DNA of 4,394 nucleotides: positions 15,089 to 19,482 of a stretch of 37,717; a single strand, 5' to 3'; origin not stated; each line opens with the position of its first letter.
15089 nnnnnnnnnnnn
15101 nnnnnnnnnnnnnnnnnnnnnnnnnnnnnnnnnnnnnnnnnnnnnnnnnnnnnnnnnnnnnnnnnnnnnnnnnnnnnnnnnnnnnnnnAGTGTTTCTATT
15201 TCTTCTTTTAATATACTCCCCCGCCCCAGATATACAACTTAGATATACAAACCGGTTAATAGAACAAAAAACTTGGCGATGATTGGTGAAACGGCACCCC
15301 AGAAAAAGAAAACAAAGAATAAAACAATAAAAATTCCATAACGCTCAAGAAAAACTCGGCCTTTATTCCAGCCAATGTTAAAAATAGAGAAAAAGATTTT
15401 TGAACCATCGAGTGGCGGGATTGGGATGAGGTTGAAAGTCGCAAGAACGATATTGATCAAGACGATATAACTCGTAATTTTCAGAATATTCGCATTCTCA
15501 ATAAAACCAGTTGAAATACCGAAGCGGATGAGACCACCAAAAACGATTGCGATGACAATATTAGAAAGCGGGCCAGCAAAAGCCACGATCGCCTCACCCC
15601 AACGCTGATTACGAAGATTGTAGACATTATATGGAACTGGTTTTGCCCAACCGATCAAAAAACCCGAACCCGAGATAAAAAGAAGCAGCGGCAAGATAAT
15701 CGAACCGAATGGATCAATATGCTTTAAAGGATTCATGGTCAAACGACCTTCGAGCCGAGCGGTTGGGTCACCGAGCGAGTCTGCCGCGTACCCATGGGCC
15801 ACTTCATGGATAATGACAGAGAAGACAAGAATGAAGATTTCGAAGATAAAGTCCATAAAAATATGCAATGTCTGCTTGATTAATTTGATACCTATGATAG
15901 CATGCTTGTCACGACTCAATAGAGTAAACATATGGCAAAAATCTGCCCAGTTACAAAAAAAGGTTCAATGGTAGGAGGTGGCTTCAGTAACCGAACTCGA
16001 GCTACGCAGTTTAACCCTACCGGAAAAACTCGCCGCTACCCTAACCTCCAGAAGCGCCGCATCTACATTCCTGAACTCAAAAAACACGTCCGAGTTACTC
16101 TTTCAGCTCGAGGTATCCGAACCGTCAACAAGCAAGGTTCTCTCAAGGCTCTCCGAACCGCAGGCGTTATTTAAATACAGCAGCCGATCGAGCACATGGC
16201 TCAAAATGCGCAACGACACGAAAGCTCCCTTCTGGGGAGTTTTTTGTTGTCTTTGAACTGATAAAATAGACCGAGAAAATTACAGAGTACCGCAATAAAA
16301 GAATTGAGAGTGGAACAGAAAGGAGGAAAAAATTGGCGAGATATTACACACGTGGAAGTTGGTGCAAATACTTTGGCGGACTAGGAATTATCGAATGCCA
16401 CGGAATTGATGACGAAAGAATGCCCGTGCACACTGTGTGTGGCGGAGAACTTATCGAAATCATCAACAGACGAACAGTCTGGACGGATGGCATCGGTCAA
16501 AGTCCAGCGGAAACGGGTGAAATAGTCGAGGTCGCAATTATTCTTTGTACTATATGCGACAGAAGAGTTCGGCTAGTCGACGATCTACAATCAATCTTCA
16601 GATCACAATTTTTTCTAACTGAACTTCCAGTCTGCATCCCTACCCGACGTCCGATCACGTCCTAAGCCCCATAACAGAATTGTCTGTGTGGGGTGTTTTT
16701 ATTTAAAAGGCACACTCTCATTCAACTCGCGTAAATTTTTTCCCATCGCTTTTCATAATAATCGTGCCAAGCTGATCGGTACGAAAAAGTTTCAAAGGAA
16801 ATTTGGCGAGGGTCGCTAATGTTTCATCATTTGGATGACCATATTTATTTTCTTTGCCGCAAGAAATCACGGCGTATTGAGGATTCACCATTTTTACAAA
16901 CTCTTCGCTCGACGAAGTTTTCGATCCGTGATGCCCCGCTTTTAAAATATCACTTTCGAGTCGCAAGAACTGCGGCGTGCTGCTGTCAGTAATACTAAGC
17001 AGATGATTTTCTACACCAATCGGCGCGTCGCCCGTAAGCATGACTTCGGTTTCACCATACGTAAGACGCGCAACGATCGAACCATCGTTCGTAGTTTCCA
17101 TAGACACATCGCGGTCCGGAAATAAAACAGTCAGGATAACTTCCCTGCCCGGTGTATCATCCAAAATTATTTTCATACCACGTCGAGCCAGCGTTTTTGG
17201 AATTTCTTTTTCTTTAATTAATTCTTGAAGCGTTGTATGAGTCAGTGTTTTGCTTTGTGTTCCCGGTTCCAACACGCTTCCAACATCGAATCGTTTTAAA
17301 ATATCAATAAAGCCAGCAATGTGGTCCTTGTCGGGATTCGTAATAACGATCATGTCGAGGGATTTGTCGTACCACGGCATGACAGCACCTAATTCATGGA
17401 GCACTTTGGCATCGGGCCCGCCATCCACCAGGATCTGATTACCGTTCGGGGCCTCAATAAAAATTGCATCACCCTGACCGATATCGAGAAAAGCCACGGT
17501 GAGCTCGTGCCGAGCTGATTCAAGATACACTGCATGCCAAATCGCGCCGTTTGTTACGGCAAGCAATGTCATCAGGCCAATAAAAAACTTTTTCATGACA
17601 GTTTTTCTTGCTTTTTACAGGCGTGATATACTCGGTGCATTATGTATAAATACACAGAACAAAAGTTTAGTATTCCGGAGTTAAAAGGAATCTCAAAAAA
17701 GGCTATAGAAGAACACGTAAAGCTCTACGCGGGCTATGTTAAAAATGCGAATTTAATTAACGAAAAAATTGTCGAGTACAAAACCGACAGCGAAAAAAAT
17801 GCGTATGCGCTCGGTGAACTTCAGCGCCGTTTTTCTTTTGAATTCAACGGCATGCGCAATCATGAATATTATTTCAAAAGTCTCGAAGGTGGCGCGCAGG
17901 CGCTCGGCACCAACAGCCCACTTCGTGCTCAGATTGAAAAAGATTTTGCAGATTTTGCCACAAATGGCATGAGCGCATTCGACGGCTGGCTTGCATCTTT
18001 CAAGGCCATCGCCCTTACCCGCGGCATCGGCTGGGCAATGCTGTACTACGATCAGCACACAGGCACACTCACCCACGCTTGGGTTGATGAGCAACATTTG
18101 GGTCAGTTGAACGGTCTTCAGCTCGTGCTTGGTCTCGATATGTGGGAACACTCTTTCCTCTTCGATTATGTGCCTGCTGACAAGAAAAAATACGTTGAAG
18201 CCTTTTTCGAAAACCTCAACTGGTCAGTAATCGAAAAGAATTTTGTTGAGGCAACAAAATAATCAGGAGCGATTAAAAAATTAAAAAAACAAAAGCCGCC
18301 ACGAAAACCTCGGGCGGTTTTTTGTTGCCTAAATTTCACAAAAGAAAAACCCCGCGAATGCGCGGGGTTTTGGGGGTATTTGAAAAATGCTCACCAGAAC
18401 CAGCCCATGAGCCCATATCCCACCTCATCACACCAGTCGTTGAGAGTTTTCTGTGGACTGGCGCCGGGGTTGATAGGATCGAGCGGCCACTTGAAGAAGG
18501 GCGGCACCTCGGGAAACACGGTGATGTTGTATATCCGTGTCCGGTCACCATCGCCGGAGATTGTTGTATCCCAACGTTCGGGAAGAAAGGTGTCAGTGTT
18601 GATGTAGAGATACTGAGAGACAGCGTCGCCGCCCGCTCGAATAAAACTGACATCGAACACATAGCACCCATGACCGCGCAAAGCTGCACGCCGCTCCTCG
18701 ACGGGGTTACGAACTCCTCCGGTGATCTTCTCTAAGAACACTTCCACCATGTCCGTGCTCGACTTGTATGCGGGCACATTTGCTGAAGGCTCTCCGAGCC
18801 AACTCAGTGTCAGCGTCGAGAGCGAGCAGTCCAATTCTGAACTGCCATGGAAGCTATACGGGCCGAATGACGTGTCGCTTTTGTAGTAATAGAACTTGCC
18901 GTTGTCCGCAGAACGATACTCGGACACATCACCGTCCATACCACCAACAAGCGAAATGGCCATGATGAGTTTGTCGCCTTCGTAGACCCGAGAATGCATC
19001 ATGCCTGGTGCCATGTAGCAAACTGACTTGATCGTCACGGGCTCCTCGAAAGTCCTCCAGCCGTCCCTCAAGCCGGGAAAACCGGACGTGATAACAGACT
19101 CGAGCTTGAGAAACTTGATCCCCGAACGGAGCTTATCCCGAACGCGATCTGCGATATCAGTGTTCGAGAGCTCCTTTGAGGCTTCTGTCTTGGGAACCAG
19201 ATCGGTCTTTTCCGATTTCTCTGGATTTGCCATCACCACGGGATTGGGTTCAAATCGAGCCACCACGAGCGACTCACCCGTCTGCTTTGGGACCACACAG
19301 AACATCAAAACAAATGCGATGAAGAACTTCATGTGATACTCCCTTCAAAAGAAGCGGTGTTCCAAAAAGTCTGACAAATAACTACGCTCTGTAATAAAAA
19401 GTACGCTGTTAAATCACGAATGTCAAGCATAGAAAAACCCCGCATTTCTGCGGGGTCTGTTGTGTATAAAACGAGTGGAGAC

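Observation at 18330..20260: Sharp compositional island with two secreted-protein genes between sod and comEC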

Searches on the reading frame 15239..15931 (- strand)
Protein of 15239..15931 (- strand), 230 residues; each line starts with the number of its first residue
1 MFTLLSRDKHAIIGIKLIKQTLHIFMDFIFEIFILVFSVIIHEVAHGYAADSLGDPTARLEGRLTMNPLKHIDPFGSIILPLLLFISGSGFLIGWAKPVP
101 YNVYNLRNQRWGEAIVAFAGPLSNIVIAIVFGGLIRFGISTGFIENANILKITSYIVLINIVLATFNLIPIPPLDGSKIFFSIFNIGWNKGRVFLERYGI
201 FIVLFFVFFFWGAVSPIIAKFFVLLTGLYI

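Call 18: search_protein_families(library=pfam, proteins=[window:15239-15931:-], max_evalue=0.001)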
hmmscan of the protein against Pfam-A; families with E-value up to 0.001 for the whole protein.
window:15239-15931:- (230 aa): 1 family
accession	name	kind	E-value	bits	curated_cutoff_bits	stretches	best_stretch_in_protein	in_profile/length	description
PF02163.28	Peptidase_M50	-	2.1e-16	60.4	27.2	2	142-207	152-218/221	Peptidase family M50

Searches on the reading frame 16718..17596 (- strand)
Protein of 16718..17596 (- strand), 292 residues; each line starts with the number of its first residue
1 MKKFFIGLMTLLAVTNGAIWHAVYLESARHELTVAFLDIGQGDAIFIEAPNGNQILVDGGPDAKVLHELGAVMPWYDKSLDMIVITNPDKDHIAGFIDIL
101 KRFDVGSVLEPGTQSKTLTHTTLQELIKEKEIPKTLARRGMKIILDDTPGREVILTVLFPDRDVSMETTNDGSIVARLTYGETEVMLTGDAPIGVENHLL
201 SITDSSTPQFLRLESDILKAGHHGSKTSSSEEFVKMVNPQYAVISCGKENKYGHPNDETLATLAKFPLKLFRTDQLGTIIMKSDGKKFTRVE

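Call 18: search_protein_families(library=pfam, proteins=[window:16718-17596:-], max_evalue=0.001)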
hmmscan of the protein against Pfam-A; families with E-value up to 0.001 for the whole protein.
window:16718-17596:- (292 aa): 1 family
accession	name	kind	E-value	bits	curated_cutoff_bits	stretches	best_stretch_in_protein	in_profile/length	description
PF00753.33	Lactamase_B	-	3.8e-15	56.8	22.7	1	39-247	3-195/196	Metallo-beta-lactamase superfamily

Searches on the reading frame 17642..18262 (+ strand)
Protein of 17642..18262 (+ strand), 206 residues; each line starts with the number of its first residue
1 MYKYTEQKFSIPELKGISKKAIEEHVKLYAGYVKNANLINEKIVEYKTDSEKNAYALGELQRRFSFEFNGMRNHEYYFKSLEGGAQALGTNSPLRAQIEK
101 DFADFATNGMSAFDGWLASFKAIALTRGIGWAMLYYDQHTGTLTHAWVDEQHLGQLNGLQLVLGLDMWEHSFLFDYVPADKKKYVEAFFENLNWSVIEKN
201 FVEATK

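Call 18: search_protein_families(library=pfam, proteins=[window:17642-18262:+], max_evalue=0.001)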
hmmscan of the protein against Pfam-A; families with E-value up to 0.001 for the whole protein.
window:17642-18262:+ (206 aa): 2 families
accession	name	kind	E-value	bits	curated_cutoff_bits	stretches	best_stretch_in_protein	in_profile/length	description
PF02777.23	Sod_Fe_C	-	1.8e-17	63.7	20.9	1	110-200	13-102/102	Iron/manganese superoxide dismutases, C-terminal domain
PF00081.27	Sod_Fe_N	-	1.7e-05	25.6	27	1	17-81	18-81/82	Iron/manganese superoxide dismutases, alpha-hairpin domain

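Call 29: find_related_loci(query=A1, collection=metagenome_contigs, flank=8000)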
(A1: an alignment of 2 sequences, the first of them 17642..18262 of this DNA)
Query A1 (206 aa) in metagenome_contigs; peptide patterns used: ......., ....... (x = any residue, [..] = any of these).
600 stretches matched a pattern (row limit reached: there are more); 542 encode a relative of the query (tblastn E <= 1e-3); the best 80 are kept; 80 distinct loci.
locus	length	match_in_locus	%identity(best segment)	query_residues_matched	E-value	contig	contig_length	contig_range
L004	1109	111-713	74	1-206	6e-113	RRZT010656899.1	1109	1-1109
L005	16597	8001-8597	73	1-205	3e-98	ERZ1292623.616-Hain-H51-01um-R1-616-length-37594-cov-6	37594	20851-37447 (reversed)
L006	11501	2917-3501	72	2-204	2e-97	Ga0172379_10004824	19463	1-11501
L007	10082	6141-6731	72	1-206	2e-96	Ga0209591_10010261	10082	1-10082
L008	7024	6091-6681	72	1-206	2e-96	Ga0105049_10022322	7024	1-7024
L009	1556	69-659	71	1-206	5e-101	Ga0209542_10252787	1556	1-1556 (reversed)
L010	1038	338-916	70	4-204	2e-101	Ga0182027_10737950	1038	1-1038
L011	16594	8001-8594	67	1-206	1e-92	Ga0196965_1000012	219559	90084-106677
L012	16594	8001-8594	68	1-206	1e-91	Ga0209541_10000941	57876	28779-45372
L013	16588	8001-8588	70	2-206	2e-90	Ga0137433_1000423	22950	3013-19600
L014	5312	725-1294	66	4-201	9e-90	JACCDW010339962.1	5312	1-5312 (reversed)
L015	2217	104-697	62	1-206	2e-93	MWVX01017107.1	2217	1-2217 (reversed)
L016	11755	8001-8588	68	1-204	3e-89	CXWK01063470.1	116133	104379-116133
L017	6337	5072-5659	67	1-205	3e-89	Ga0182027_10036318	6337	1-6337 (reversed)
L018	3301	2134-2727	64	1-206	4e-90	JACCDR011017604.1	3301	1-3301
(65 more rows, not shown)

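Call 49: search_protein_families(library=ncbifam, proteins=[L005:8743-9687:-, L005:9865-10479:-], max_evalue=1)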
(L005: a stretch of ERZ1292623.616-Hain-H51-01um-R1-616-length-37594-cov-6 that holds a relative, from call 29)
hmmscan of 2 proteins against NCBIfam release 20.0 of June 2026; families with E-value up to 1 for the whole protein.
L005:8743-9687:- (314 aa): 0 families

L005:9865-10479:- (204 aa): 1 family
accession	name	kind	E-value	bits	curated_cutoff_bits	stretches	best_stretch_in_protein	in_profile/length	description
NF000430.2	blaOXA-62_like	exception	0.21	10.6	560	1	52-87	91-126/286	OXA-62 family carbapenem-hydrolyzing class D beta-lactamase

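Call 50: search_protein_families(library=phrogs, proteins=[L005:8743-9687:-, L005:9865-10479:-], max_evalue=0.1)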
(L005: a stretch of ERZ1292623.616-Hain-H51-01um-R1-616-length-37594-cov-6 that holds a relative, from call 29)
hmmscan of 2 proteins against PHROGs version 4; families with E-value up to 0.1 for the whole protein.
L005:8743-9687:- (314 aa): 1 family
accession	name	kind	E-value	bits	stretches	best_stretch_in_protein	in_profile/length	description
phrog_3822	-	unknown function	0.041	15.1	1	84-131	2-49/86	-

L005:9865-10479:- (204 aa): 0 families

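Call 80: search_protein_families(library=pfam, proteins=[L007:6995-8008:+], max_evalue=0.1)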
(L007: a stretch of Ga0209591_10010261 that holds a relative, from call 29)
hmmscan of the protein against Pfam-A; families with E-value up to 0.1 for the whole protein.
L007:6995-8008:+ (337 aa): 3 families
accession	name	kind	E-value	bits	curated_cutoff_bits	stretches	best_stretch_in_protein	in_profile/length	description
PF13936.12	HTH_38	-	3.5e-08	33.5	27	1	5-45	3-43/44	Helix-turn-helix domain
PF00665.32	rve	-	9.5e-05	23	32.6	1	172-260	5-102/102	Integrase core domain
PF22016.2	DUF6933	-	0.027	14.7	27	0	191-313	41-156/157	Domain of unknown function (DUF6933)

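Call 109: search_protein_families(library=padloc, proteins=[L005:8743-9687:-, L005:9865-10479:-], max_evalue=0.1)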
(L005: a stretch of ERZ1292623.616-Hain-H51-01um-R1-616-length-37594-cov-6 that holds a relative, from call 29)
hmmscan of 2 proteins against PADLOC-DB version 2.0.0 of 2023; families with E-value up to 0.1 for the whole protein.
L005:8743-9687:- (314 aa): 0 families

L005:9865-10479:- (204 aa): 0 families

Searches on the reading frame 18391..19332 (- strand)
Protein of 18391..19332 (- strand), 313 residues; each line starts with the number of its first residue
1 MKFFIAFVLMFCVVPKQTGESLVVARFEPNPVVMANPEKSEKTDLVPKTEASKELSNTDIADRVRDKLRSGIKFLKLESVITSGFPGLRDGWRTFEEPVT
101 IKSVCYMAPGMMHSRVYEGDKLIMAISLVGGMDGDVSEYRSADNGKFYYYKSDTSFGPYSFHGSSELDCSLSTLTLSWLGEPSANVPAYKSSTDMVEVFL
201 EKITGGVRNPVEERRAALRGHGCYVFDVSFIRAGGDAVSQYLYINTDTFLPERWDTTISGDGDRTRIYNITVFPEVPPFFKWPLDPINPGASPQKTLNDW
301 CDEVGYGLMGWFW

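Call 9: search_protein_families(library=pfam, proteins=[window:18391-19332:-], max_evalue=1)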
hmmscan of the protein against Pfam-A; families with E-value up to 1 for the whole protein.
window:18391-19332:- (313 aa): 1 family
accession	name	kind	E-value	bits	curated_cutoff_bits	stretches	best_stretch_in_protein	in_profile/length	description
PF20625.3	WW_USP8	-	0.084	13.2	23.8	0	86-100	2-16/33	USP8 WW domain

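Call 13: find_homologous_proteins(query=window:18391-19332:-)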
Query window:18391-19332:- (313 aa): 1 proteins with E <= 0.001 among 1079 candidates.
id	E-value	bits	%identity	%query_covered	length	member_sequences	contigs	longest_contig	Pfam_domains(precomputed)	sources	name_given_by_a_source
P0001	8.6e-209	710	100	97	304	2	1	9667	-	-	-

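Call 16: find_encoding_contigs(protein=P0001, flank=10000)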
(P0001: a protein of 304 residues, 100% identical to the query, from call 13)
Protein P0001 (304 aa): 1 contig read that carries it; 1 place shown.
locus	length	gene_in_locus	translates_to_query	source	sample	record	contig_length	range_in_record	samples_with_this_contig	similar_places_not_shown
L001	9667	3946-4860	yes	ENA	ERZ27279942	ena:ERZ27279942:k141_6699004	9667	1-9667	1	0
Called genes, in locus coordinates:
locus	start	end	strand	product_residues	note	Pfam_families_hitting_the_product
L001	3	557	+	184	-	?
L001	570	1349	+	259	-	PF00075:RNase_H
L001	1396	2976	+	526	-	PF13567:DUF4131, PF03772:Competence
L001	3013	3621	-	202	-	-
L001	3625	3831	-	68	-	-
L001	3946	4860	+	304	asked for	-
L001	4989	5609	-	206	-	PF00081:Sod_Fe_N (weak), PF02777:Sod_Fe_C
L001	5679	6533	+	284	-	PF00753:Lactamase_B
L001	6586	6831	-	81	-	-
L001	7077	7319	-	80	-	PF00830:Ribosomal_L28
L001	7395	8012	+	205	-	PF02163:Peptidase_M50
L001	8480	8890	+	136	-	PF00164:Ribosom_S12_S23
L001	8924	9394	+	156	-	PF00177:Ribosomal_S7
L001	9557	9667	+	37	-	?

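Call 34: predict_structure(protein=window:18391-19332:-)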
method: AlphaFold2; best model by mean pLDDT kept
length: 313 residues; sequences in the alignment: 1
mean_pLDDT: 31.1   pTM: 0.18
mean pLDDT of the five models: 31.1, 29.0, 28.8, 26.4, 26.2
residues with pLDDT >= 90: 0; 70-90: 0; 50-70: 7; < 50: 306
segments of 3 or more residues with pLDDT < 50: 9-298, 301-313
pLDDT, mean of each block of 10 residues (from residue 1): 50 38 24 28 31 34 32 24 27 26 26 37 35 30 29 27 23 24 24 25 27 31 34 30 33 29 27 27 36 48 46 39
secondary structure, 60 per line:
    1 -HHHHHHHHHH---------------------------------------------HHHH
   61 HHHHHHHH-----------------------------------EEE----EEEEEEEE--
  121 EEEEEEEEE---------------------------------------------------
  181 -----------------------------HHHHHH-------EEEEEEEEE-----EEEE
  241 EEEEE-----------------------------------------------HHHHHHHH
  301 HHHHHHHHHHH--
elements in order: H2-11 H57-68 E104-106 E111-118 E121-129 H210-215 E223-231 E237-245 H293-311

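Call 47: search_solved_structures(query=window:18391-19332:-, max_evalue=10)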
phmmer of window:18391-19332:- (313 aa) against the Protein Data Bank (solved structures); distinct sequences matched with E-value up to 10: 0.

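Call 49: search_protein_families(library=ncbifam, proteins=[window:18391-19332:-], max_evalue=1)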
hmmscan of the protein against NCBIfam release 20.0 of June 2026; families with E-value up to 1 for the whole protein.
window:18391-19332:- (313 aa): 1 family
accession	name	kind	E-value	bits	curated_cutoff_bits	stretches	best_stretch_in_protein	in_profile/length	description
NF011333.0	PRK14749.1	equivalog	0.019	14.8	57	1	167-179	12-24/30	cytochrome bd-II oxidase subunit CbdX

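Call 50: search_protein_families(library=phrogs, proteins=[window:18391-19332:-], max_evalue=0.1)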
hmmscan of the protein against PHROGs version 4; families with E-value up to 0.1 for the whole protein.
window:18391-19332:- (313 aa): 0 families

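Call 51: search_dna_similar(query=window:18391-19332:-, collection=phages, mode=protein, max_evalue=0.01)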
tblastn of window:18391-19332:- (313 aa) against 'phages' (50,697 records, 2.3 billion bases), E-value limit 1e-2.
No match.

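Call 77: search_solved_structures(query=A6, max_evalue=10, show_alignments=2)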
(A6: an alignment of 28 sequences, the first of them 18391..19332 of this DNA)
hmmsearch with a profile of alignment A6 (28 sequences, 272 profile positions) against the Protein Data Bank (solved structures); distinct sequences matched with E-value up to 10: 1.
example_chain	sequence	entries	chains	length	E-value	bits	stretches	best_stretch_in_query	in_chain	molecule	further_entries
4gn7_A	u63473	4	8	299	0.4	13.1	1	209-241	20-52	Regucalcin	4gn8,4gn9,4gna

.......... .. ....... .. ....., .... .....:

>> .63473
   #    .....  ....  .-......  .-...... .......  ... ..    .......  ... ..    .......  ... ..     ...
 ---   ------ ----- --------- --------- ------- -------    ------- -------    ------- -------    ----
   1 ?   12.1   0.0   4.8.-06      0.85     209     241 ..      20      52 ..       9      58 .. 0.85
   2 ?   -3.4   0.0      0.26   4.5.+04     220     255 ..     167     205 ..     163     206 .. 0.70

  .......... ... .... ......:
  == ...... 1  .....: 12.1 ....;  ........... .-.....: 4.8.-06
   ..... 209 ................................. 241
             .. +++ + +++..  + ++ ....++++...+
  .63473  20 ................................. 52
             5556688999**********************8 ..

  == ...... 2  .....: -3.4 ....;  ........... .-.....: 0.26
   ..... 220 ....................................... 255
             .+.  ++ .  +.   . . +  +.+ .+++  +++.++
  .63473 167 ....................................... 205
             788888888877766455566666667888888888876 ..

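Call 79: search_protein_families(library=pfam, alignment_id=A6, max_evalue=1)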
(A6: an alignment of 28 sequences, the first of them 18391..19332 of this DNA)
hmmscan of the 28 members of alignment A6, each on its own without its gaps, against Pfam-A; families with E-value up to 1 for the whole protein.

A. member 1, window:18391-19332:- (313 aa): 1 family
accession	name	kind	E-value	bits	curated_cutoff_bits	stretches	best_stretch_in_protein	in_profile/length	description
PF20625.3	WW_USP8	-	0.084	13.2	23.8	0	86-100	2-16/33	USP8 WW domain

B. families by the number of members that match (of 28 scanned): 8 families
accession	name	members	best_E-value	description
PF10298.14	WhiA_N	1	0.025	WhiA N-terminal LAGLIDADG-like domain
PF10912.14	Glam1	1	0.035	Glia associated membrane protein glam-1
PF18557.6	NepR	1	0.035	Anti-sigma factor NepR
PF20625.3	WW_USP8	1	0.084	USP8 WW domain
PF16235.10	DUF4894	1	0.099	Domain of unknown function (DUF4894)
PF24598.1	DOP1_C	1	0.12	DOP1 C-terminal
PF14602.12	Hexapep_2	1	0.15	Hexapeptide repeat of succinyl-transferase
PF21673.2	CCDC93_N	1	0.2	CCDC93 protein N-terminal domain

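Call 109: search_protein_families(library=padloc, proteins=[window:18391-19332:-], max_evalue=0.1)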
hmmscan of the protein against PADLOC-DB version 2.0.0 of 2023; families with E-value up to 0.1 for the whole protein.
window:18391-19332:- (313 aa): 0 families
